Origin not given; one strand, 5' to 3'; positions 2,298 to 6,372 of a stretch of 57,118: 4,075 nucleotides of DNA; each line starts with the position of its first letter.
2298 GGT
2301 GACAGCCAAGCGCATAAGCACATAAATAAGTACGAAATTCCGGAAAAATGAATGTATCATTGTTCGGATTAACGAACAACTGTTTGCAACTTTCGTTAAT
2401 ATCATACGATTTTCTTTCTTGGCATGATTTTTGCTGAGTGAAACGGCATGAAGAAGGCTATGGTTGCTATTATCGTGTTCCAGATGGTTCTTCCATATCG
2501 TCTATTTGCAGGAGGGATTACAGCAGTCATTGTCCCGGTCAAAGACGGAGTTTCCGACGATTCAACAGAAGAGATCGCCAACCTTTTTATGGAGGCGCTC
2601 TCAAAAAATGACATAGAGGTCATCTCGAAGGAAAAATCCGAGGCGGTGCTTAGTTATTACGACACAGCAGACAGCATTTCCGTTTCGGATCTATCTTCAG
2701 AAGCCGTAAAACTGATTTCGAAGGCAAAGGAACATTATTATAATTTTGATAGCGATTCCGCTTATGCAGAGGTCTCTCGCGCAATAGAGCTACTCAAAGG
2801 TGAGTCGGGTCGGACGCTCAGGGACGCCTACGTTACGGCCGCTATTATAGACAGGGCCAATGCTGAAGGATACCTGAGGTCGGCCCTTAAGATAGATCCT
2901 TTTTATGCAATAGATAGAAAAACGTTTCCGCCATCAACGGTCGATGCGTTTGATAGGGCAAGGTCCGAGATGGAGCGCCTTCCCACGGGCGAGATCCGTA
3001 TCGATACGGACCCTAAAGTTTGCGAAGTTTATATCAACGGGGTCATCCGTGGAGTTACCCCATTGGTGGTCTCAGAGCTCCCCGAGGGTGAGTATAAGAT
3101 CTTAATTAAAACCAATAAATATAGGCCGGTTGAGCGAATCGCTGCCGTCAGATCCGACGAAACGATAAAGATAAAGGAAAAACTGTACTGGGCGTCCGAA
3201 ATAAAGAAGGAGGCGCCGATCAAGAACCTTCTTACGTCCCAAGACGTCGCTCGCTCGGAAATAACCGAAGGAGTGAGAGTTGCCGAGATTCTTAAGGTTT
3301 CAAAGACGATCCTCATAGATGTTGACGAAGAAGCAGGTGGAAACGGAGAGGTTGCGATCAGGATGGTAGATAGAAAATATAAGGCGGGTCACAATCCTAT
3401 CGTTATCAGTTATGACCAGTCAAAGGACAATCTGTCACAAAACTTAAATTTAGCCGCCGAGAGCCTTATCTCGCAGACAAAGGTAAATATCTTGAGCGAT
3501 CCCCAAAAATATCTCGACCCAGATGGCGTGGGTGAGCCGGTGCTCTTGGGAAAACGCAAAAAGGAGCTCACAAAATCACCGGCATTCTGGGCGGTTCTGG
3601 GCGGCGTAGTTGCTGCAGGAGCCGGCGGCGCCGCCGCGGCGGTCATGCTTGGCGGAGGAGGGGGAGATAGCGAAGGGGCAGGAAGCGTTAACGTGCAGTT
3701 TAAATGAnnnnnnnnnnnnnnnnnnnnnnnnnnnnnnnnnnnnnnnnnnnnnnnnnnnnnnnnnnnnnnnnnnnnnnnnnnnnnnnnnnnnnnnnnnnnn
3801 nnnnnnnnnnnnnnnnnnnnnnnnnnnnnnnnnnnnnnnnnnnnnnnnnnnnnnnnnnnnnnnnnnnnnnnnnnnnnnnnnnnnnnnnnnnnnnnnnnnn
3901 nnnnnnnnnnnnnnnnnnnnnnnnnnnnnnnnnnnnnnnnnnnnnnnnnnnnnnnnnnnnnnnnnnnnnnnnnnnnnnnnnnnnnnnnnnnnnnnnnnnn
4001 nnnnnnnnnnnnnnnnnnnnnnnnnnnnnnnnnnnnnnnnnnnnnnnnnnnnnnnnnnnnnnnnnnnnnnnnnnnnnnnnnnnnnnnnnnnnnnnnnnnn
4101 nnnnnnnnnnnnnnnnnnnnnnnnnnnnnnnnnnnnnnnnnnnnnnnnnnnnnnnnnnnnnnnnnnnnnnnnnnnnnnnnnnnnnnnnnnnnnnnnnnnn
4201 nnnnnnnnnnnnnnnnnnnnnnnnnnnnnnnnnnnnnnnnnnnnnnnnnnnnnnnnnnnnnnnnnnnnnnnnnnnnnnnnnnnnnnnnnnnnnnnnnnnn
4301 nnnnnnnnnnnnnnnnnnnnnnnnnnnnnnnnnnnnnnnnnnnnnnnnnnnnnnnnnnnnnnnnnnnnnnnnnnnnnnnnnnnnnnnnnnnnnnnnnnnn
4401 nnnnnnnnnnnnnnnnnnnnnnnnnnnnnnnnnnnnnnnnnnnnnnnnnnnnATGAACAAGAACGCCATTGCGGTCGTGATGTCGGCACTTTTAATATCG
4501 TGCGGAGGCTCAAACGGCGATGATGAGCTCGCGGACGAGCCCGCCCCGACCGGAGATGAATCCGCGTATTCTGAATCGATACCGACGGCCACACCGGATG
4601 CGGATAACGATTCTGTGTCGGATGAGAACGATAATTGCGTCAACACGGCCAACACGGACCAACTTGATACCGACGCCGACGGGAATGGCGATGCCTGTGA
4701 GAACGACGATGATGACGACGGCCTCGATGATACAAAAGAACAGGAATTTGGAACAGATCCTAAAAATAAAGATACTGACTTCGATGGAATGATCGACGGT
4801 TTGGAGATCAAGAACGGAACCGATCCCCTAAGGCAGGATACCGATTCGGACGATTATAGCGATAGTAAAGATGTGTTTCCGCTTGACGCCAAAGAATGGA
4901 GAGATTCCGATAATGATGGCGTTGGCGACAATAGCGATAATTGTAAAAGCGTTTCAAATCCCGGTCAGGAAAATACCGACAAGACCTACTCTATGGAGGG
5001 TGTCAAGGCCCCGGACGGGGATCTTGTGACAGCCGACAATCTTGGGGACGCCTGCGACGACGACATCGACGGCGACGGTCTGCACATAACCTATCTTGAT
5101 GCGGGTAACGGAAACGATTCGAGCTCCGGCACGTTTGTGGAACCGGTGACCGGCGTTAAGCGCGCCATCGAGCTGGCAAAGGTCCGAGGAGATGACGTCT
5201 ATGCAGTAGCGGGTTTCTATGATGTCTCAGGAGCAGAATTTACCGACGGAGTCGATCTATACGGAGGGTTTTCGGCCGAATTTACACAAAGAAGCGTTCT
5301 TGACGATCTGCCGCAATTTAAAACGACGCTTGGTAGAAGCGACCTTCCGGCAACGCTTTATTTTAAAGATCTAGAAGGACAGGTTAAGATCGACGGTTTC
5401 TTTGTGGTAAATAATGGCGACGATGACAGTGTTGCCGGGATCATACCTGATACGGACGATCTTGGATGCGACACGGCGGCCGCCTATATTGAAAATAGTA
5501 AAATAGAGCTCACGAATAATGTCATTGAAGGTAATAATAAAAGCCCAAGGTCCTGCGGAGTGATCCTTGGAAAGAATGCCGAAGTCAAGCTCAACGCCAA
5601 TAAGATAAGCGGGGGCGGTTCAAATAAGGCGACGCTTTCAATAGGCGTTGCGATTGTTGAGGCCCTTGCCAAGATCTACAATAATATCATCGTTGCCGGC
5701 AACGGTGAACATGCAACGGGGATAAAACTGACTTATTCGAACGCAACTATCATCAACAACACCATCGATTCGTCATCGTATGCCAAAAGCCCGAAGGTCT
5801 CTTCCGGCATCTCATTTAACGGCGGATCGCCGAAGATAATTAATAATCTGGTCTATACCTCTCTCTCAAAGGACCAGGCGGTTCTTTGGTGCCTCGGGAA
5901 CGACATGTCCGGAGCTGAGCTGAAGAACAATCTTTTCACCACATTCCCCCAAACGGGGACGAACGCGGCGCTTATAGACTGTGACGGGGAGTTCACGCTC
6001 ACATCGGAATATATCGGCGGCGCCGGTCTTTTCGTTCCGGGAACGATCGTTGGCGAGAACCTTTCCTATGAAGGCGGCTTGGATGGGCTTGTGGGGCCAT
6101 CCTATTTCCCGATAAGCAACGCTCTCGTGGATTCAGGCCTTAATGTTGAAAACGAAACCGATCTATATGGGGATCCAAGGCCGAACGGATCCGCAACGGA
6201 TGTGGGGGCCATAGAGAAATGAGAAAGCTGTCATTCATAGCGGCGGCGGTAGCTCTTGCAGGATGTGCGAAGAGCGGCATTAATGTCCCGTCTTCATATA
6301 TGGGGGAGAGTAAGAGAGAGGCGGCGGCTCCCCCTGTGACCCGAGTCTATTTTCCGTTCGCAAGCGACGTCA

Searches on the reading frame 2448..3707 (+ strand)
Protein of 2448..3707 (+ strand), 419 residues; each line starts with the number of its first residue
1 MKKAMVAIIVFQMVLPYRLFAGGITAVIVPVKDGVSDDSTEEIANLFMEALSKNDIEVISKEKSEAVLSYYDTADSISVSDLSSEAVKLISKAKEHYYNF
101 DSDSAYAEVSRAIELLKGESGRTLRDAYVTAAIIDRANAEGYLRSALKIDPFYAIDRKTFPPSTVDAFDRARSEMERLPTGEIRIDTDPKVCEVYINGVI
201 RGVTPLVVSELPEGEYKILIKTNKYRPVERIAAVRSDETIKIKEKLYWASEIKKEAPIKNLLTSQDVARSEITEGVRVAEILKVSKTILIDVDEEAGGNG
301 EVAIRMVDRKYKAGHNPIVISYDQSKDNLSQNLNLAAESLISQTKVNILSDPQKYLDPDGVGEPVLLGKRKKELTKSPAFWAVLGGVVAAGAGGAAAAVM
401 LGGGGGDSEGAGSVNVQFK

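Call 76: search_protein_families(library=pfam, proteins=[window:2448-3707:+], max_evalue=0.001)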
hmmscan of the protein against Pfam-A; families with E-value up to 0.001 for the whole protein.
window:2448-3707:+ (419 aa): 1 family
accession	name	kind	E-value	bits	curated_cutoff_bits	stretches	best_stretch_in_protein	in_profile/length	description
PF08308.17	PEGA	-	1.3e-12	47.8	20.8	1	181-246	2-67/71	PEGA domain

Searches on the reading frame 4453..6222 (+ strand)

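Call 76: search_protein_families(library=pfam, proteins=[window:4453-6222:+], max_evalue=0.001)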
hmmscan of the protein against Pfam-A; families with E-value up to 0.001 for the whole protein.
window:4453-6222:+ (589 aa): 1 family
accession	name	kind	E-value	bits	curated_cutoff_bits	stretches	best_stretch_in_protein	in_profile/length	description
PF02412.23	TSP_3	-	1.6e-10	40.9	25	0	49-70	15-36/36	Thrombospondin type 3 repeat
